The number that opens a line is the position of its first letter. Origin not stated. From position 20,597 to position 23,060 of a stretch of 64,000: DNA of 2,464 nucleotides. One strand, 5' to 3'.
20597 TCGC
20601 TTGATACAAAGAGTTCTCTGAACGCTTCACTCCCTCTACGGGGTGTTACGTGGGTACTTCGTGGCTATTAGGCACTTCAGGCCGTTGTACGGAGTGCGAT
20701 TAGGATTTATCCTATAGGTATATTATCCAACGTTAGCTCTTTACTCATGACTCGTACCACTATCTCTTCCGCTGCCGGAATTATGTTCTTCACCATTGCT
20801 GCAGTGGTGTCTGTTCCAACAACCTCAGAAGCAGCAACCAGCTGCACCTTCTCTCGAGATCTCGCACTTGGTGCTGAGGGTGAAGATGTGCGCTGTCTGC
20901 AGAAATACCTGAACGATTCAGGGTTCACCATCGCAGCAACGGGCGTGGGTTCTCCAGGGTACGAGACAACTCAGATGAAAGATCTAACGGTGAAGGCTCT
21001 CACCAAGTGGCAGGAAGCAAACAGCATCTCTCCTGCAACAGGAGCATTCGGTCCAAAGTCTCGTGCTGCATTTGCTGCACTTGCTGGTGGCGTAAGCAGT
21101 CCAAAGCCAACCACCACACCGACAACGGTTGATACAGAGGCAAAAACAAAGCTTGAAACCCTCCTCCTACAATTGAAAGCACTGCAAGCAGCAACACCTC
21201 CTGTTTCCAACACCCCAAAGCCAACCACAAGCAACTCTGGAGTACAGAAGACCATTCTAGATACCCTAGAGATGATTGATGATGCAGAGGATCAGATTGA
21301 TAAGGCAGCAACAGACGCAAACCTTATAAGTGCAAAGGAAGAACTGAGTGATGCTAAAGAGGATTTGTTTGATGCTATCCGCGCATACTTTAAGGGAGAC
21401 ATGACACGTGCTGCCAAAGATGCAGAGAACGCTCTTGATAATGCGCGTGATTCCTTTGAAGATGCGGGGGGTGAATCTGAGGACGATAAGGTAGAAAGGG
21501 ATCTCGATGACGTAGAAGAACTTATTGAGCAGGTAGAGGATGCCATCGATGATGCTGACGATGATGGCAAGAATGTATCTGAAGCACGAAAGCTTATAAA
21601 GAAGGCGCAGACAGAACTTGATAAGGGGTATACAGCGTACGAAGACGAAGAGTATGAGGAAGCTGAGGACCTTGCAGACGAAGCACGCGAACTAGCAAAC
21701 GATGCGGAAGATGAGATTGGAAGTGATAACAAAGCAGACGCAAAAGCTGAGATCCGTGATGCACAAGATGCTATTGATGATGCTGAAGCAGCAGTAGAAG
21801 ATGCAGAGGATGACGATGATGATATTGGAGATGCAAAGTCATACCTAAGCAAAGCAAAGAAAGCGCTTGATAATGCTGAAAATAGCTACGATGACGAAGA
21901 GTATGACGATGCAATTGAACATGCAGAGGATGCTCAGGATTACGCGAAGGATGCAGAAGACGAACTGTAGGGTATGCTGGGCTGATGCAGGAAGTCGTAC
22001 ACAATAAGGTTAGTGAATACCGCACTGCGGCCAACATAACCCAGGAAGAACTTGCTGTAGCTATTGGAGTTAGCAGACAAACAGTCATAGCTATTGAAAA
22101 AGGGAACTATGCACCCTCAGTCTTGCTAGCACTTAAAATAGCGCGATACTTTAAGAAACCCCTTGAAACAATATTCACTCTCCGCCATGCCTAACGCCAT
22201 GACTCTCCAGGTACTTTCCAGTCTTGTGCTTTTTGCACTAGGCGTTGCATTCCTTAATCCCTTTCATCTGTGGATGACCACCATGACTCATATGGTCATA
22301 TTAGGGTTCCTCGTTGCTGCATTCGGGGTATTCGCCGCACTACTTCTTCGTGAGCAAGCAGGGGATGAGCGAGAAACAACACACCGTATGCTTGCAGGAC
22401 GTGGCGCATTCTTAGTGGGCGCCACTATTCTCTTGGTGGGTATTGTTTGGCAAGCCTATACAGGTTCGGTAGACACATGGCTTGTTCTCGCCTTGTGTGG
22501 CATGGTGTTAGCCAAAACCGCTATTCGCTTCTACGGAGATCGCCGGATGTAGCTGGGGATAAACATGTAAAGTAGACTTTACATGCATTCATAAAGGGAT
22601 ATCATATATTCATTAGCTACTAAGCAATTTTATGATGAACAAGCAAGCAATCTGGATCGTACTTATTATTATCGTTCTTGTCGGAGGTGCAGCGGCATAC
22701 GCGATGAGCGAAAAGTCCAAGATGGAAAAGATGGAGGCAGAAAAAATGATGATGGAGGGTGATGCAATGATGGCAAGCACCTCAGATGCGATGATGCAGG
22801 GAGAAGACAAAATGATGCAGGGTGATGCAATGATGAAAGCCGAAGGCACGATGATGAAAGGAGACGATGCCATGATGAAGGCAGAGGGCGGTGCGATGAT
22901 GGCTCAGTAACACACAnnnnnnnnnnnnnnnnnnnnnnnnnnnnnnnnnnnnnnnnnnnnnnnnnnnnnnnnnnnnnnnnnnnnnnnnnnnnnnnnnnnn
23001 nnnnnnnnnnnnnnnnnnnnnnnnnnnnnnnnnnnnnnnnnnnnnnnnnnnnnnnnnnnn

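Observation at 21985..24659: XRE regulator and membrane partner, then a Met-rich secreted repeat protein and a CcdA-thioredoxin fusion: candidate envelope redox/metal module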

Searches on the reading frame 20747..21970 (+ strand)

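Call 3: search_protein_families(library=pfam, proteins=[window:20747-21970:+], max_evalue=0.01)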
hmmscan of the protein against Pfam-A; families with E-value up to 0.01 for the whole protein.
window:20747-21970:+ (407 aa): 3 families
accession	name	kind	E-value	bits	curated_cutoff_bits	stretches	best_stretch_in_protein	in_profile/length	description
PF14346.11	DUF4398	-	6.5e-08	33.4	27.9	1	342-404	2-63/78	Domain of unknown function (DUF4398)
PF01471.23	PG_binding_1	-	1.4e-05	25.6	23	1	45-106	2-54/57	Putative peptidoglycan binding domain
PF16785.10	SMBP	-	0.0031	18.1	29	0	196-293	23-110/111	Small metal-binding protein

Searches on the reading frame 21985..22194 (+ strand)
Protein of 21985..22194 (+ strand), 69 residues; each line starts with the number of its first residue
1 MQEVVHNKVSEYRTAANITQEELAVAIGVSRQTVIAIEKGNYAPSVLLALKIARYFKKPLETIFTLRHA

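Call 3: search_protein_families(library=pfam, proteins=[window:21985-22194:+], max_evalue=0.01)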
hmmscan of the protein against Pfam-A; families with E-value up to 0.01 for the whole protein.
window:21985-22194:+ (69 aa): 7 families
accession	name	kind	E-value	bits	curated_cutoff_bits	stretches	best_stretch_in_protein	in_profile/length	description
PF01381.28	HTH_3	-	1.8e-15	57.1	23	1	11-61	3-53/55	Helix-turn-helix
PF12844.13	HTH_19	-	3.4e-07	30.5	30.2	1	9-66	4-61/64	Helix-turn-helix domain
PF13560.12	HTH_31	-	1.7e-06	28.7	27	1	11-55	8-53/64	Helix-turn-helix domain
PF13545.12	HTH_Crp_2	-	0.0013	19.1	27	1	15-35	20-40/70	Crp-like helix-turn-helix domain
PF13413.12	HTH_25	-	0.0015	18.8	24.6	1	11-43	4-36/62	Helix-turn-helix domain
PF13443.12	HTH_26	-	0.0039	17.9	22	1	11-65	4-59/63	Cro/C1-type HTH DNA-binding domain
PF08279.18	HTH_11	-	0.0086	16.4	25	0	16-35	14-33/55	HTH domain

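Call 4: search_protein_families(library=ncbifam, proteins=[window:21985-22194:+], max_evalue=0.01)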
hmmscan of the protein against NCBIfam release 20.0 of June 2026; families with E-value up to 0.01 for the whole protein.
window:21985-22194:+ (69 aa): 14 families
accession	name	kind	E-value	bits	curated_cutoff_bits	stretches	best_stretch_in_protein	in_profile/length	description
TIGR03070.1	couple_hipB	subfamily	4e-08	33.1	71.65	1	8-44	6-42/58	type II toxin-antitoxin system Y4mF family antitoxin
NF041951.1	phage_RstR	subfamily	5.7e-07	29.8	80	1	6-57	4-55/108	RstR family transcriptional repressor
NF003162.0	PRK04140.1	equivalog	1.2e-06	27.8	263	1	7-61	129-183/317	transcriptional regulator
TIGR02607.1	antidote_HigA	equivalog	1.1e-05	25.2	47.7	1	14-62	17-65/81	HigA family addiction module antitoxin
TIGR00270.2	TIGR00270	equivalog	1.2e-05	25.1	110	1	7-57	78-128/159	multiprotein bridging factor aMBF1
NF006015.0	PRK08154.1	subfamily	0.00012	21.4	204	1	6-64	32-90/314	anaerobic benzoate catabolism transcriptional regulator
NF052239.1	antitox_spr1629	equivalog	0.00086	18.5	335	1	7-57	5-55/377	spr1629 family repressor/antitoxin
NF047948.1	male_kill_WMK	equivalog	0.00087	18.8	300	1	6-53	164-211/300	WO male-killing family protein Wmk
NF041493.1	MobT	equivalog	0.0014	17.5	600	1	11-55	3-47/383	MobT family relaxase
NF047542.1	telomere_Tap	equivalog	0.0052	15.5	600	1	12-45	25-58/695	telomere-associated protein Tap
NF041265.1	NadS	equivalog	0.0065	16.7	60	1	9-49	35-75/94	NadS family protein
TIGR02612.1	mob_myst_A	hypoth_equivalog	0.0068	16.3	122.6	1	9-48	30-69/150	mobile mystery protein A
NF007408.0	PRK09943.1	equivalog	0.0073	15.9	211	1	7-65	10-68/185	HTH-type transcriptional regulator PuuR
TIGR03830.1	CxxCG_CxxCG_HTH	subfamily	0.0079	16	61.8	1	4-49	65-110/127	type II TA system antitoxin MqsA family protein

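Call 45: search_solved_structures(query=window:21985-22191:+, max_evalue=0.001, show_alignments=2)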
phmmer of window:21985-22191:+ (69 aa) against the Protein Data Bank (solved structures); distinct sequences matched with E-value up to 0.001: 4.
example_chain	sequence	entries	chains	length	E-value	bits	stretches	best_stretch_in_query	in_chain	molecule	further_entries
1utx_A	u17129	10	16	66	1.1e-11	47.7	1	7-65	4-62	CYLR2 | cytolysin regulator 2 | PUTATIVE TRANSCRIPTION REGULATOR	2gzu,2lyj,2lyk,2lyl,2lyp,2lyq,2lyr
2xiu_A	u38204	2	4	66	2.2e-11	46.8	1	7-65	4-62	CYLR2 | CYLR2 SYNONYM CYTOLYSIN REPRESSOR 2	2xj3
9k3w_A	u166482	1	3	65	3.8e-10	42.9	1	7-64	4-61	Transcriptional regulator, PbsX family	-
8tac_A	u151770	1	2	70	4.3e-05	27.1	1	6-53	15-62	DBP48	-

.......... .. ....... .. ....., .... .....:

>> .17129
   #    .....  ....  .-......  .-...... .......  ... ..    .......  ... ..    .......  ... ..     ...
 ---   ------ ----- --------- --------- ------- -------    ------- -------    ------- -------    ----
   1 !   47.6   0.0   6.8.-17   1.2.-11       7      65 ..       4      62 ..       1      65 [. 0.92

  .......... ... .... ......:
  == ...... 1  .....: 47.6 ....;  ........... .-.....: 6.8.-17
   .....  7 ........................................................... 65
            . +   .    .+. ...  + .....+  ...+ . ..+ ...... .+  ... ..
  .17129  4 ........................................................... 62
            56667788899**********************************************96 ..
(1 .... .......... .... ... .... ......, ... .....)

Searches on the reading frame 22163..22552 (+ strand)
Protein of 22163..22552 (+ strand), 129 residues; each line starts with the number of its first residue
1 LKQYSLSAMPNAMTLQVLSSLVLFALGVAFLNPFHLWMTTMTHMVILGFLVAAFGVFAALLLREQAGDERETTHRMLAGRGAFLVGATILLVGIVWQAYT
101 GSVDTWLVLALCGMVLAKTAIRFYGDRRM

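Call 3: search_protein_families(library=pfam, proteins=[window:22163-22552:+], max_evalue=0.01)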
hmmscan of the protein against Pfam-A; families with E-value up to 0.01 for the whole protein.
window:22163-22552:+ (129 aa): 1 family
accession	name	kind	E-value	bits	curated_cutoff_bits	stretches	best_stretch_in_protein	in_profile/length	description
PF09925.14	DUF2157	-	0.0022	18.2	32.4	1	12-121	35-138/146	Predicted membrane protein (DUF2157)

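Call 4: search_protein_families(library=ncbifam, proteins=[window:22163-22552:+], max_evalue=0.01)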
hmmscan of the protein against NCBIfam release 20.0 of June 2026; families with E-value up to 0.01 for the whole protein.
window:22163-22552:+ (129 aa): 0 families

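Call 55: search_protein_families(library=pfam, alignment_id=A4, max_evalue=0.1)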
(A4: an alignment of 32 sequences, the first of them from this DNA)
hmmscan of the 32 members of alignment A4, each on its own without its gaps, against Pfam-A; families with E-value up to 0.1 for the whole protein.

A. member 1, seq(121 aa): 3 families
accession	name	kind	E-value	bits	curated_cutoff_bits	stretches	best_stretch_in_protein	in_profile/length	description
PF09925.14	DUF2157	-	0.0052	16.9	32.4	1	7-113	38-138/146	Predicted membrane protein (DUF2157)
PF23600.1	DUF7139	-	0.027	14.5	30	1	59-112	11-67/150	Domain of unknown function (DUF7139)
PF11239.13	DUF3040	-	0.047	14.4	24.7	1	49-109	25-78/84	Protein of unknown function (DUF3040)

B. families by the number of members that match (of 32 scanned): 64 families (the first 25 are shown)
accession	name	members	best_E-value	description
PF20040.4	DUF6442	7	3e-05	Family of unknown function (DUF6442)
PF01757.29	Acyl_transf_3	6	0.002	Acyltransferase domain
PF11239.13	DUF3040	6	0.0037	Protein of unknown function (DUF3040)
PF09925.14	DUF2157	5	0.0052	Predicted membrane protein (DUF2157)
PF12676.12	DUF3796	3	0.0025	Protein of unknown function (DUF3796)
PF23600.1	DUF7139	3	0.0083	Domain of unknown function (DUF7139)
PF11377.13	DUF3180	3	0.0087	Protein of unknown function (DUF3180)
PF11992.13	TgpA_N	3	0.024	TgpA N-terminal domain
PF01545.26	Cation_efflux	2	0.00058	Cation efflux family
PF11139.14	SfLAP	2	0.0058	Sap, sulfolipid-1-addressing protein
PF14351.11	DUF4401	2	0.018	Domain of unknown function (DUF4401)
PF14256.11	YwiC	2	0.018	YwiC-like protein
PF04647.20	AgrB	2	0.019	Accessory gene regulator B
PF13664.11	DUF4149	2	0.025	Domain of unknown function (DUF4149)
PF05875.18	Ceramidase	2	0.033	Ceramidase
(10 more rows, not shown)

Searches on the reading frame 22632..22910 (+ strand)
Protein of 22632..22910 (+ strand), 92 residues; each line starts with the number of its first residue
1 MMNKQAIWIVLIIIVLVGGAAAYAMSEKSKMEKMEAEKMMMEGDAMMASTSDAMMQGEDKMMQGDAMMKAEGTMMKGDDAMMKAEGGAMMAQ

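Call 3: search_protein_families(library=pfam, proteins=[window:22632-22910:+], max_evalue=0.01)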
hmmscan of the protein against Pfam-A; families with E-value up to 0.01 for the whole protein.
window:22632-22910:+ (92 aa): 1 family
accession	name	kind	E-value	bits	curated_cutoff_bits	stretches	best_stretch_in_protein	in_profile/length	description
PF05230.16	MASE2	-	0.006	17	25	1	5-56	28-78/89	MASE2 domain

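Call 4: search_protein_families(library=ncbifam, proteins=[window:22632-22910:+], max_evalue=0.01)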
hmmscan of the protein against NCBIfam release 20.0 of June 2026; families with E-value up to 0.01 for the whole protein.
window:22632-22910:+ (92 aa): 1 family
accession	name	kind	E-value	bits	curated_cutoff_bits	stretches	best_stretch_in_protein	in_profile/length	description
NF005411.0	PRK06975.1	equivalog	0.0009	17.7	414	1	4-68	326-390/660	fused uroporphyrinogen-III synthase HemD/membrane protein HemX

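Call 8: find_encoding_contigs(protein=window:22632-22910:+, flank=3000, max_places=6)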
Protein window:22632-22910:+ (92 aa): 1 contig read that carries it; 1 place shown.
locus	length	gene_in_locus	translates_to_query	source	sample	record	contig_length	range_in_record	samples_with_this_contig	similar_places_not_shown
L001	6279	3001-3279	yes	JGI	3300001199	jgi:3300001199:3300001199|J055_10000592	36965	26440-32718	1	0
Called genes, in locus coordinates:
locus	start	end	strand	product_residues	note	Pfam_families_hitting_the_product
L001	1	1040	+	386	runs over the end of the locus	-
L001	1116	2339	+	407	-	-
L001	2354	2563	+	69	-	PF12844:HTH_19 (weak), PF01381:HTH_3, PF13560:HTH_31 (weak)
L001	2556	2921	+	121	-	-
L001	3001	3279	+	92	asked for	-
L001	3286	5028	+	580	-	PF13386:DsbD_2 (weak), PF00578:AhpC-TSA, PF08534:Redoxin, PF13905:Thioredoxin_8, PF17991:Thioredoxin_10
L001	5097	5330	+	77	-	-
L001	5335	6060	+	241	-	PF07963:N_methyl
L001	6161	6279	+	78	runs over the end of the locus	-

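Call 9: find_homologous_proteins(query=window:22632-22907:+, max_evalue=0.01)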
Query window:22632-22907:+: 13 candidates shared short words with the query, none scored E <= 0.01.

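Call 65: search_protein_representatives(protein=window:22632-22907:+)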
Query: 92 residues. Proteins with E-value up to 0.001 (for the whole library): 7; up to 1e-10: 0; up to 1e-30: 0. The best 7 are listed.
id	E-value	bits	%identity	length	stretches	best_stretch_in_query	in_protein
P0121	7.5e-06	42.2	41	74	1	2-73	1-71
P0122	8.2e-06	42.1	53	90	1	6-83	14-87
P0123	2.0e-05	40.9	42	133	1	9-90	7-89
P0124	3.1e-05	40.3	40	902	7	42-89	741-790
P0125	6.0e-05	39.4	50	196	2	14-86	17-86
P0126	2.2e-04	37.6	49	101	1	2-92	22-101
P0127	8.5e-04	35.7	43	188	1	2-86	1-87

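Call 67: find_encoding_contigs(protein=P0122, flank=4000, max_places=2)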
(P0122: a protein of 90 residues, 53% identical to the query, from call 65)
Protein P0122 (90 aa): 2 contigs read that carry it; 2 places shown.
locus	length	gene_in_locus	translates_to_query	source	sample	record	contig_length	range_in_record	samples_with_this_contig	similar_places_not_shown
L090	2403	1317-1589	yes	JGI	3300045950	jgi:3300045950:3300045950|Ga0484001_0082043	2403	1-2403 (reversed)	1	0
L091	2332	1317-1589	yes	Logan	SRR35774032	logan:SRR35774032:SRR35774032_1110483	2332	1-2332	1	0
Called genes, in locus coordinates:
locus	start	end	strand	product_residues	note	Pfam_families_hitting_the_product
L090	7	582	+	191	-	-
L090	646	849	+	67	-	PF24250:HVO_2718 (weak), PF12844:HTH_19, PF01381:HTH_3, PF13560:HTH_31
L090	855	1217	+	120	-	-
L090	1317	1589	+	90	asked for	-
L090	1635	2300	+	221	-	PF00085:Thioredoxin, PF00578:AhpC-TSA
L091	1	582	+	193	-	?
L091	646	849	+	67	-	PF24250:HVO_2718 (weak), PF12844:HTH_19, PF01381:HTH_3, PF13560:HTH_31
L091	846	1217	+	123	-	-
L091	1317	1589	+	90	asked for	-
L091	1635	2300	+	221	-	PF00085:Thioredoxin, PF00578:AhpC-TSA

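Call 68: find_encoding_contigs(protein=P0126, flank=4000, max_places=2)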
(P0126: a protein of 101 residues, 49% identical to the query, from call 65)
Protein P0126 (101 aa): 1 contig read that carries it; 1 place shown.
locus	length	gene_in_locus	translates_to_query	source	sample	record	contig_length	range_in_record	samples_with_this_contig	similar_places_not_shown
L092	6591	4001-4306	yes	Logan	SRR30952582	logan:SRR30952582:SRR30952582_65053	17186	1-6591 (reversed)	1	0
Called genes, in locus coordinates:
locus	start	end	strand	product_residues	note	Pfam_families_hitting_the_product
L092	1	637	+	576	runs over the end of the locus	PF01368:DHH, PF02272:DHHA1, PF17768:RecJ_OB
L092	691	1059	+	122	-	-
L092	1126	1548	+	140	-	PF00075:RNase_H, PF13456:RVT_3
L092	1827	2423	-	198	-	PF02777:Sod_Fe_C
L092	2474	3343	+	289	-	PF00753:Lactamase_B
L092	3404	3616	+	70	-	PF24250:HVO_2718 (weak), PF12844:HTH_19, PF01381:HTH_3, PF13560:HTH_31, PF13443:HTH_26 (weak)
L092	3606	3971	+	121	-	-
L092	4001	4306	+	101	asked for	-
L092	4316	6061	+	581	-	PF00578:AhpC-TSA, PF08534:Redoxin, PF13905:Thioredoxin_8, PF17991:Thioredoxin_10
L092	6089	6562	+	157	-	PF12802:MarR_2 (weak), PF01047:MarR (weak)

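Call 69: find_encoding_contigs(protein=P0125, flank=4000, max_places=2)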
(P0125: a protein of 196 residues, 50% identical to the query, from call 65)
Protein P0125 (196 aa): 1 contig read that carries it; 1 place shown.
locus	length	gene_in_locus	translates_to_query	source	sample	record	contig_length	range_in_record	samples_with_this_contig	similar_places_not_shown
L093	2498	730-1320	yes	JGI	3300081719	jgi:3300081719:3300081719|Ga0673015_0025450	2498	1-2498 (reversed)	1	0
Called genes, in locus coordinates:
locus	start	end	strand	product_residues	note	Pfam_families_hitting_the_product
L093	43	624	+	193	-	PF10517:DM13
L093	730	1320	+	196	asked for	PF01471:PG_binding_1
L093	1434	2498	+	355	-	?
